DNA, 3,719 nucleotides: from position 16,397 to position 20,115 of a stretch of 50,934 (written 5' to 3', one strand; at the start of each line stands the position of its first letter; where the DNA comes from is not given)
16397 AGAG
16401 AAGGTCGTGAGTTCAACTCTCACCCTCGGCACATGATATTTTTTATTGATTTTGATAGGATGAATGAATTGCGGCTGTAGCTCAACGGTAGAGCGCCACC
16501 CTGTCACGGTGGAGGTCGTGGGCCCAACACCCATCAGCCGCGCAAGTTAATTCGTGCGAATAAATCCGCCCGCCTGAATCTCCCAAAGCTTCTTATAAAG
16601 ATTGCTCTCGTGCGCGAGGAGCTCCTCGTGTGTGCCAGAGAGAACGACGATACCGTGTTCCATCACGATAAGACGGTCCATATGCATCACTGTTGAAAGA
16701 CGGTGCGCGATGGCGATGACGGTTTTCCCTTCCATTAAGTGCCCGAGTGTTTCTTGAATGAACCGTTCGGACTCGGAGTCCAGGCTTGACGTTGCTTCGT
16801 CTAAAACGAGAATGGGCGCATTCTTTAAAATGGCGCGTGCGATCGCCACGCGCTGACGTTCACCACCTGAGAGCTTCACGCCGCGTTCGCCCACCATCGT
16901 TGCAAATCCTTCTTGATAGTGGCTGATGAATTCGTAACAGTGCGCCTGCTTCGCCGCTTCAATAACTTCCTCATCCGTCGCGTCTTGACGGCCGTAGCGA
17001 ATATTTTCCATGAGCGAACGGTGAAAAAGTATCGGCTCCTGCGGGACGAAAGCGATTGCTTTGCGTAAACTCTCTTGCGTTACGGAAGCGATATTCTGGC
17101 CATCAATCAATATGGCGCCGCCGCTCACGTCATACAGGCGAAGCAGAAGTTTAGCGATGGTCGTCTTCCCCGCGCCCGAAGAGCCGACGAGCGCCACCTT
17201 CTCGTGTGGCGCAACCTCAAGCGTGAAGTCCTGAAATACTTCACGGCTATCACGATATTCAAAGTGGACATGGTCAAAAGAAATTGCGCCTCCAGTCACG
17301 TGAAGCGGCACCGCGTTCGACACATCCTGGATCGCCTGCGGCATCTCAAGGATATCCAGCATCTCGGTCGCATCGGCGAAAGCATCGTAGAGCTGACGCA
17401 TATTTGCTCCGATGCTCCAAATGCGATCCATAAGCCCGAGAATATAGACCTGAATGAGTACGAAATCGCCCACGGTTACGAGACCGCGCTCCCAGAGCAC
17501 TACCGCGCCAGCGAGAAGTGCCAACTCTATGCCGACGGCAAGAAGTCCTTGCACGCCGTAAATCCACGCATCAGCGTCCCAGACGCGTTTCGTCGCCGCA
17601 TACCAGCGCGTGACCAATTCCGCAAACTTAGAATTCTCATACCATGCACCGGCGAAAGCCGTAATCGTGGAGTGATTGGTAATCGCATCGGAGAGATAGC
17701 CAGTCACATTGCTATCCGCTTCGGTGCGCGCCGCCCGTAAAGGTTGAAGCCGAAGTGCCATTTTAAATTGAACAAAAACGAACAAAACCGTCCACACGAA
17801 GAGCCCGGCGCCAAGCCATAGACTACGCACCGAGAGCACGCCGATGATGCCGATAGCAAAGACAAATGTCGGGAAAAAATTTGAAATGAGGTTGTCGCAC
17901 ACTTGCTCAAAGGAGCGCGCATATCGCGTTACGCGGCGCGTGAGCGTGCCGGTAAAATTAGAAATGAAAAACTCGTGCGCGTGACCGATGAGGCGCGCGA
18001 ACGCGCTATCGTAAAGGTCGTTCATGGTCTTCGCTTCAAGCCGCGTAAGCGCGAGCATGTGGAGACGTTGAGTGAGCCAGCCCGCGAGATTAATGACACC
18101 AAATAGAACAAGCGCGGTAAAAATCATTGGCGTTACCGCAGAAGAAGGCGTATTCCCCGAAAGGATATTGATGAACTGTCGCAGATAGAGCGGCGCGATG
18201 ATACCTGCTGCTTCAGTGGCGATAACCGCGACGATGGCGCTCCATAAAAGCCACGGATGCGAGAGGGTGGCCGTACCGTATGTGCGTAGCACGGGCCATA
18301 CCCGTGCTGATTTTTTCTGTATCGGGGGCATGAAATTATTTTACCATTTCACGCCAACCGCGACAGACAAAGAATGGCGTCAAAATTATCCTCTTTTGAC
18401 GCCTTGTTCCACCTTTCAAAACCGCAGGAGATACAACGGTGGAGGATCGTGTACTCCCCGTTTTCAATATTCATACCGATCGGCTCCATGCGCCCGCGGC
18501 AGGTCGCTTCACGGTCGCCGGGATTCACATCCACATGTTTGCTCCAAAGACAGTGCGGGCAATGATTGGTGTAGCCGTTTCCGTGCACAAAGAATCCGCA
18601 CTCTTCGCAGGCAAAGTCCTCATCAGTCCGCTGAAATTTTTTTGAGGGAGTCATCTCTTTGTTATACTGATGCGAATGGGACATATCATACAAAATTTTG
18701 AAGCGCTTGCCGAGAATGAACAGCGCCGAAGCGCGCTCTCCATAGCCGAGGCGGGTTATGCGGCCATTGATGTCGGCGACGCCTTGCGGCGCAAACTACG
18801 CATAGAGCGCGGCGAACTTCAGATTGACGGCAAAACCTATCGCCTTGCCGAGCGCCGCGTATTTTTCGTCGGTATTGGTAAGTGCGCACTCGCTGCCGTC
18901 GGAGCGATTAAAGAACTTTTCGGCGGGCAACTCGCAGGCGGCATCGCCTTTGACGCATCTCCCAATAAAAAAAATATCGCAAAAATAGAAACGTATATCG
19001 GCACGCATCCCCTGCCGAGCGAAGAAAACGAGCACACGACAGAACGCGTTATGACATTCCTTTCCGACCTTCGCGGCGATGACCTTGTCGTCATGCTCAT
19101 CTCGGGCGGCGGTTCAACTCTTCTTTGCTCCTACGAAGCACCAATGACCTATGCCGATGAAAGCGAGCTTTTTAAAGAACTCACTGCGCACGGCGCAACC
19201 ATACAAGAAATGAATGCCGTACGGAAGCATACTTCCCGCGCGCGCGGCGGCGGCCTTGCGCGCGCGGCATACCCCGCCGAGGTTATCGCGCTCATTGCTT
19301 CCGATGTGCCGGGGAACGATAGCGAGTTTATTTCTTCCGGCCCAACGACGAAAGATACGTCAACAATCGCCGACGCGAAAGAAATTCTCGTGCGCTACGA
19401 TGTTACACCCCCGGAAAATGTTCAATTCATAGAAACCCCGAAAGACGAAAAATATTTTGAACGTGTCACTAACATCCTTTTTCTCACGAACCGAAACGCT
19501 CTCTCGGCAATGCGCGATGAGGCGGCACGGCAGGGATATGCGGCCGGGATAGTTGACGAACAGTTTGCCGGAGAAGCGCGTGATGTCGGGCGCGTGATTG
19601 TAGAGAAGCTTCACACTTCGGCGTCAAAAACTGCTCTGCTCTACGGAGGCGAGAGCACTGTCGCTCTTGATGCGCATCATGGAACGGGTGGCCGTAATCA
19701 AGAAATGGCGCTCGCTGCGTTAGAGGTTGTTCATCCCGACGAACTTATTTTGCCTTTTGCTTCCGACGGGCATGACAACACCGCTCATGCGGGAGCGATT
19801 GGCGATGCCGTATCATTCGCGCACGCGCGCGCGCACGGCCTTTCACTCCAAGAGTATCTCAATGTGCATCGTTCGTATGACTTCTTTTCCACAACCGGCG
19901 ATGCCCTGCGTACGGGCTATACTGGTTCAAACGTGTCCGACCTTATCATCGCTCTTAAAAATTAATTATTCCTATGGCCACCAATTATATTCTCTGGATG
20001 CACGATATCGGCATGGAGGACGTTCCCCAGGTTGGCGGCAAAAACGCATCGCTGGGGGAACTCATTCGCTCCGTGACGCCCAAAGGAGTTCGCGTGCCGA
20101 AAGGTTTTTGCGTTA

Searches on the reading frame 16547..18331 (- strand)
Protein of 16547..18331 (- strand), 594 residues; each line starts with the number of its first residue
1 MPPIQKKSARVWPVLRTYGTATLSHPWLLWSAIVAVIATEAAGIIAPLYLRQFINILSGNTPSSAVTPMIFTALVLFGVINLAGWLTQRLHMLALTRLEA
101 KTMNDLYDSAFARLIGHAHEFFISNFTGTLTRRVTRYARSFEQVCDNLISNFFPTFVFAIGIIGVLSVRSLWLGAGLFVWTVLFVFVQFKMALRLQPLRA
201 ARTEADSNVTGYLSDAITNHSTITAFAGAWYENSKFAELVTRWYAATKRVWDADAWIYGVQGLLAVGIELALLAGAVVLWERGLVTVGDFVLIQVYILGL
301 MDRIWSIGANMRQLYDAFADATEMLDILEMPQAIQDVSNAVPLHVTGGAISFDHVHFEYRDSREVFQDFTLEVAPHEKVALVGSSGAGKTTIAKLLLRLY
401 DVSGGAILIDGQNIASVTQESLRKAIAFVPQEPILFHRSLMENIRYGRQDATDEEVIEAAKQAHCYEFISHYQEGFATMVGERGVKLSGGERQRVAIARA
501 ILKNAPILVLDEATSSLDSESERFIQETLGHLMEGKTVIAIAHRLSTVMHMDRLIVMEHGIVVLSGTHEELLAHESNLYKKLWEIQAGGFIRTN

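Call 5: search_protein_families(library=pfam, proteins=[window:16547-18331:-], max_evalue=0.001)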
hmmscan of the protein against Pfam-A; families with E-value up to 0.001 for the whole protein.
window:16547-18331:- (594 aa): 4 families
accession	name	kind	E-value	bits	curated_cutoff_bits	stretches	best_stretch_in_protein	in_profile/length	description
PF00005.33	ABC_tran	-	1.9e-31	109.9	25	1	367-515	2-137/137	ABC transporter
PF00664.28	ABC_membrane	-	9.5e-26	91.5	28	1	32-301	4-271/274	ABC transporter transmembrane region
PF02463.25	SMC_N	-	8e-07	29.1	40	1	468-557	135-211/220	RecF/RecN/SMC N terminal domain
PF13401.12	AAA_22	-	0.00072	20.3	27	0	380-453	9-33/130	AAA domain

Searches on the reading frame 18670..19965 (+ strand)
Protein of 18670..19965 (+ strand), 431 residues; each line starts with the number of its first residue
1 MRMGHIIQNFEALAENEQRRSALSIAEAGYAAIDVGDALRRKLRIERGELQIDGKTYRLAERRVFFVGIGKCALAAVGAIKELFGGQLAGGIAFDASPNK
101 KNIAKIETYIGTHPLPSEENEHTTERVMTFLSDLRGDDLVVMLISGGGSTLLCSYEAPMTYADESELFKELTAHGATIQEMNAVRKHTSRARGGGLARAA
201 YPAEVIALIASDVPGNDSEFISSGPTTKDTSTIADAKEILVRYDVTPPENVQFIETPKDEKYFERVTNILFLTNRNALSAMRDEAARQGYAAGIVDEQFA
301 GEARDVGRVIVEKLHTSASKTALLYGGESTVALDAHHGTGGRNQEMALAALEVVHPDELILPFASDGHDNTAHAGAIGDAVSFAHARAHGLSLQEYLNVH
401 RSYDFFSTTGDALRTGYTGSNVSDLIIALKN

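Call 5: search_protein_families(library=pfam, proteins=[window:18670-19965:+], max_evalue=0.001)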
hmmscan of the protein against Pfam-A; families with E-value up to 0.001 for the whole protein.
window:18670-19965:+ (431 aa): 2 families
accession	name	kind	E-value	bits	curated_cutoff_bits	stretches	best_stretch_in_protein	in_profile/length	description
PF13660.11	DUF4147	-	3.7e-60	203.7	23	1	23-252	3-230/234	Domain of unknown function (DUF4147)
PF05161.18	MOFRL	-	1.3e-24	86.8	28.3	1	322-424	2-106/106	MOFRL family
